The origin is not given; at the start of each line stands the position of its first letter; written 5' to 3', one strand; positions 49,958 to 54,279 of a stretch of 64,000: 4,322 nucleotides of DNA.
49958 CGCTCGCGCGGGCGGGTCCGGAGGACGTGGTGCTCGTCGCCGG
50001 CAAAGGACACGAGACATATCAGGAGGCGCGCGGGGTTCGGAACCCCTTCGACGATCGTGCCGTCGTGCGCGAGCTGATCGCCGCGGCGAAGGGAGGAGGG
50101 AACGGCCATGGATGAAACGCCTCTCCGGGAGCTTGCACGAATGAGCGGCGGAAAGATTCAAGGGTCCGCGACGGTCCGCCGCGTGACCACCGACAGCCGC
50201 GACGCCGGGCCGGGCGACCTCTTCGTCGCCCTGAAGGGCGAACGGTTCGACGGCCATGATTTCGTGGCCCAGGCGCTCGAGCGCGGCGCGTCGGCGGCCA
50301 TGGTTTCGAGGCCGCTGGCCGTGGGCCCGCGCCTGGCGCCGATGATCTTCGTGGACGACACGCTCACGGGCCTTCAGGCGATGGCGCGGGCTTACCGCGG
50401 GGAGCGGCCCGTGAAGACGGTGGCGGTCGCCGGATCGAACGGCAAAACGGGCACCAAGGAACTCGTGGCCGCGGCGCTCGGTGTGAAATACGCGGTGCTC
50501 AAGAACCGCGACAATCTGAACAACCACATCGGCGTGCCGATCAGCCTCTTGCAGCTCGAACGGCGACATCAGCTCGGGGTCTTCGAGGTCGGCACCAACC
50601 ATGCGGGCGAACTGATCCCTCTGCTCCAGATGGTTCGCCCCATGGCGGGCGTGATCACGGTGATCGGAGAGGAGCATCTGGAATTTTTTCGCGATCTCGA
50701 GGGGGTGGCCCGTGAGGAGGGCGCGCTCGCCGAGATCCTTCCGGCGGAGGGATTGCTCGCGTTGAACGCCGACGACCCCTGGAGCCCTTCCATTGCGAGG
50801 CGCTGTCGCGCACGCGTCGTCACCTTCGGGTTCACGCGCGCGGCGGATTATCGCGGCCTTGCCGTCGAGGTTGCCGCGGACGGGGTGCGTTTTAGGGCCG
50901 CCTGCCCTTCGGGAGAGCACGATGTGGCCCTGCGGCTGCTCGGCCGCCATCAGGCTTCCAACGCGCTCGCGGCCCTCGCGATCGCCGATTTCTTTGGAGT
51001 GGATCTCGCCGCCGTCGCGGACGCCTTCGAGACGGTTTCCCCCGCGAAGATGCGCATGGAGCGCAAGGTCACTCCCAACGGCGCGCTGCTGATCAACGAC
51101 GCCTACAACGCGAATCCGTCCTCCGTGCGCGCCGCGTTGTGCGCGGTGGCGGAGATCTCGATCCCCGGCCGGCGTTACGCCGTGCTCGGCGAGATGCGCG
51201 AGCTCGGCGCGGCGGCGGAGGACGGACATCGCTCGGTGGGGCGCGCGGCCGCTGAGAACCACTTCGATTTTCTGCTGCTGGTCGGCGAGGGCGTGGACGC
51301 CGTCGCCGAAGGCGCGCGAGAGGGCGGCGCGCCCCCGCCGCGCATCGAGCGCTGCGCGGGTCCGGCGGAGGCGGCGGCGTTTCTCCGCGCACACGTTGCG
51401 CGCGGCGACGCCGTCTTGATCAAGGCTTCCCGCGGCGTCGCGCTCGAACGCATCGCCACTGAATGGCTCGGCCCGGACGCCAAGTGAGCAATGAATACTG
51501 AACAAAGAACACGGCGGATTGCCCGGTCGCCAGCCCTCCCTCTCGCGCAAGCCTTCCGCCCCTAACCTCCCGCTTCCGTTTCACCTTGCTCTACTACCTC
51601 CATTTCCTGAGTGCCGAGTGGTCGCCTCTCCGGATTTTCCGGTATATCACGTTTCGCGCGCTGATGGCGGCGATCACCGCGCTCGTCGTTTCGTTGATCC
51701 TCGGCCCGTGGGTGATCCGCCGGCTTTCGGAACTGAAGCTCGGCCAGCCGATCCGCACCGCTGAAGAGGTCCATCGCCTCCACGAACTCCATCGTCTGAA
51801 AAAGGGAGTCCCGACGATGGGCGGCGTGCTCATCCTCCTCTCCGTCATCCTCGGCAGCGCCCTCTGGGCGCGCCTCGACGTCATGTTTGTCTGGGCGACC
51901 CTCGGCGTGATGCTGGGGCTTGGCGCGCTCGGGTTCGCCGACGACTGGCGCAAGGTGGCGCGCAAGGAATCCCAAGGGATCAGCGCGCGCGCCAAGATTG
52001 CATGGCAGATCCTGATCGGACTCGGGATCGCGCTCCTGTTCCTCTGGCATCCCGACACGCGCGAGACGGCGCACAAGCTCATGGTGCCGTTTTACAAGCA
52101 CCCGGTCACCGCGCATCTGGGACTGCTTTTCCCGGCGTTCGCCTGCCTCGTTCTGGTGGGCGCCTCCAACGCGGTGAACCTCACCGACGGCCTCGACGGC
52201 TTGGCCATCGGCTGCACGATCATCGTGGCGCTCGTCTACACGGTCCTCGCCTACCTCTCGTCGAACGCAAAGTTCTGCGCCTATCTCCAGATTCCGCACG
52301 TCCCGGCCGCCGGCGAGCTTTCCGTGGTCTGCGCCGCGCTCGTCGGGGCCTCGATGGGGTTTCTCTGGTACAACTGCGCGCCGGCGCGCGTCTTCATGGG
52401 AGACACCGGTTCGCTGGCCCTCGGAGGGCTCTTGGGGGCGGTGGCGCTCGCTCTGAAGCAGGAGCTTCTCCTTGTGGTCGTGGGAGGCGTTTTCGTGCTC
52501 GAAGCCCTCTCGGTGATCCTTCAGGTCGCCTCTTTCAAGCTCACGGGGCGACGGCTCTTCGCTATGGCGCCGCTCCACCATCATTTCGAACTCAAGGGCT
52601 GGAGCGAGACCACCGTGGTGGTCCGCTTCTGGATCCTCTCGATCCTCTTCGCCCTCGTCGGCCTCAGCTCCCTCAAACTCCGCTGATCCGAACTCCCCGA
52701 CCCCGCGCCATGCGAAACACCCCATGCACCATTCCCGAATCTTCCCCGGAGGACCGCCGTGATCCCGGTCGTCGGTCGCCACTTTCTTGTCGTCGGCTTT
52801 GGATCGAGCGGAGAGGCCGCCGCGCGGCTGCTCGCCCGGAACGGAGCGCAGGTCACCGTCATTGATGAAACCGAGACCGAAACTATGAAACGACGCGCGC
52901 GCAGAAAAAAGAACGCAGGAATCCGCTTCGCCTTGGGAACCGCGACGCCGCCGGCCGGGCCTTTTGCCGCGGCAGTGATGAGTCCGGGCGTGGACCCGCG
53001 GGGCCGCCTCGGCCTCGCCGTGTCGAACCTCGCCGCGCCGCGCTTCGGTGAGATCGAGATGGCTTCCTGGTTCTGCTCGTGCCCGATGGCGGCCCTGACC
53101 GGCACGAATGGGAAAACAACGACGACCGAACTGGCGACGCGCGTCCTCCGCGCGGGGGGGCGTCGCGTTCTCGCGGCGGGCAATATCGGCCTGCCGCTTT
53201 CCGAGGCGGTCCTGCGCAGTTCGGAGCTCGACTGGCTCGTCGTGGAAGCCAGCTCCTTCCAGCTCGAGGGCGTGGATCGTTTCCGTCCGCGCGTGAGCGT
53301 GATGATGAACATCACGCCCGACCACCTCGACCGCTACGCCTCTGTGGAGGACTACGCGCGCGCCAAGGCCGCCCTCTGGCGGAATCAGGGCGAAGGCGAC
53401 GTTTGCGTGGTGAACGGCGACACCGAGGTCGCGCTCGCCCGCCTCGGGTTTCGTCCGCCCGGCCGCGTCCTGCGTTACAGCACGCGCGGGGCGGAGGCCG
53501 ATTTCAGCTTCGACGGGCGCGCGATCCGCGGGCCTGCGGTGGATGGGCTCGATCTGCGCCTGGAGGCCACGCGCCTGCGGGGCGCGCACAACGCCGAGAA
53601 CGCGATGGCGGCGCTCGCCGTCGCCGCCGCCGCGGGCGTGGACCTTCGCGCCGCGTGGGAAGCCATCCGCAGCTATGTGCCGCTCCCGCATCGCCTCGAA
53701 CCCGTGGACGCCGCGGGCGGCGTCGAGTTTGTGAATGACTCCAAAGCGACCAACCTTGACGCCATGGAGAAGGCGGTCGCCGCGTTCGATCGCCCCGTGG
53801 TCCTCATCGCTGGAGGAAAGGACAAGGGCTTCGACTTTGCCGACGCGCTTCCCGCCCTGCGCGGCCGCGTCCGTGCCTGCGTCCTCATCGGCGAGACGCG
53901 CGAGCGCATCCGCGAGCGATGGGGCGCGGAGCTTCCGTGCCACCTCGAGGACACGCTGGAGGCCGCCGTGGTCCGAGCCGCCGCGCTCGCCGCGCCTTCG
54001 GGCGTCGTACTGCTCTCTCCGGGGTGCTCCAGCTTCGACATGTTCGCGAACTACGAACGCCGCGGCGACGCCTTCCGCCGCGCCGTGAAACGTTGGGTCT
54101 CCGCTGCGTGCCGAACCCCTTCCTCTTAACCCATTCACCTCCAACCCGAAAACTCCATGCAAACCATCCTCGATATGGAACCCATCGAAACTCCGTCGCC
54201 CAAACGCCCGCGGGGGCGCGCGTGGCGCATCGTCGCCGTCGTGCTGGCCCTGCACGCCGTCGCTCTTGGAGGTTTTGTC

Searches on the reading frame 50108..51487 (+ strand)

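Call 18: search_protein_families(library=pfam, proteins=[window:50108-51487:+], max_evalue=0.001)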
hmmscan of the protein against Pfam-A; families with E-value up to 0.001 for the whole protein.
window:50108-51487:+ (459 aa): 3 families
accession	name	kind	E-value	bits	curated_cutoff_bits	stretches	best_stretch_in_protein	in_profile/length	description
PF08245.18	Mur_ligase_M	-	4.9e-40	138.1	24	1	107-293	1-200/200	Mur ligase middle domain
PF02875.26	Mur_ligase_C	-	1.8e-19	71.3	28.4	1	315-442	1-127/127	Mur ligase, glutamate ligase domain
PF01225.30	Mur_ligase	-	1.1e-10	42.1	21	1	23-96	2-94/95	Mur ligase family, catalytic domain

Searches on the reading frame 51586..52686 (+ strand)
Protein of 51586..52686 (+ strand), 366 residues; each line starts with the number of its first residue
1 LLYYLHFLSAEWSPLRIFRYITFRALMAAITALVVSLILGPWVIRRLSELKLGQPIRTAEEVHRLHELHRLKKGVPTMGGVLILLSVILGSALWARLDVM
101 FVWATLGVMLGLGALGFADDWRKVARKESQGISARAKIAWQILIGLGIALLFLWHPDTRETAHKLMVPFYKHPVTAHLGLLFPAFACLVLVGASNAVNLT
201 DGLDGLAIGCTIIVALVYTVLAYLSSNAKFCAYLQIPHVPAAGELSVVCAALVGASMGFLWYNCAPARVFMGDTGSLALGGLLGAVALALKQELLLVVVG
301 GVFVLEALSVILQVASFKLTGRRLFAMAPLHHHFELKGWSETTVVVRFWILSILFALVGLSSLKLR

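Call 18: search_protein_families(library=pfam, proteins=[window:51586-52686:+], max_evalue=0.001)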
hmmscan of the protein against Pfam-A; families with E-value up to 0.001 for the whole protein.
window:51586-52686:+ (366 aa): 1 family
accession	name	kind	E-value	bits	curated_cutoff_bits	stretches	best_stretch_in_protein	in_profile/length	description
PF00953.26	Glycos_transf_4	-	3.4e-33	115.4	27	1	103-290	2-159/160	Glycosyl transferase family 4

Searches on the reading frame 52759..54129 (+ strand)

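Call 18: search_protein_families(library=pfam, proteins=[window:52759-54129:+], max_evalue=0.001)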
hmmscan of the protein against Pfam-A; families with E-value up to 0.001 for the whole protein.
window:52759-54129:+ (456 aa): 7 families
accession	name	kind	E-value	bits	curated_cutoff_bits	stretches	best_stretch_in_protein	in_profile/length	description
PF08245.18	Mur_ligase_M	-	4.2e-30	105.6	24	1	114-289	2-200/200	Mur ligase middle domain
PF02875.26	Mur_ligase_C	-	1.5e-13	52.1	28.4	1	311-421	1-125/127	Mur ligase, glutamate ligase domain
PF02254.24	TrkA_N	-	2e-05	25.3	23.8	0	9-63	1-50/116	TrkA-N domain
PF21799.2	MurD-like_N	-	0.00033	21.3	27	0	8-79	2-70/88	Mur ligase MurD-like, N-terminal domain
PF13241.12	NAD_binding_7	-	0.00054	21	22.1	0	2-43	3-44/104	Putative NAD(P)-binding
PF03435.24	Sacchrp_dh_NADP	-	0.0006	20.6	25.1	0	10-46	2-40/129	Saccharopine dehydrogenase NADP binding domain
PF01494.25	FAD_binding_3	-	0.00066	19.4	22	0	10-48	5-43/349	FAD binding domain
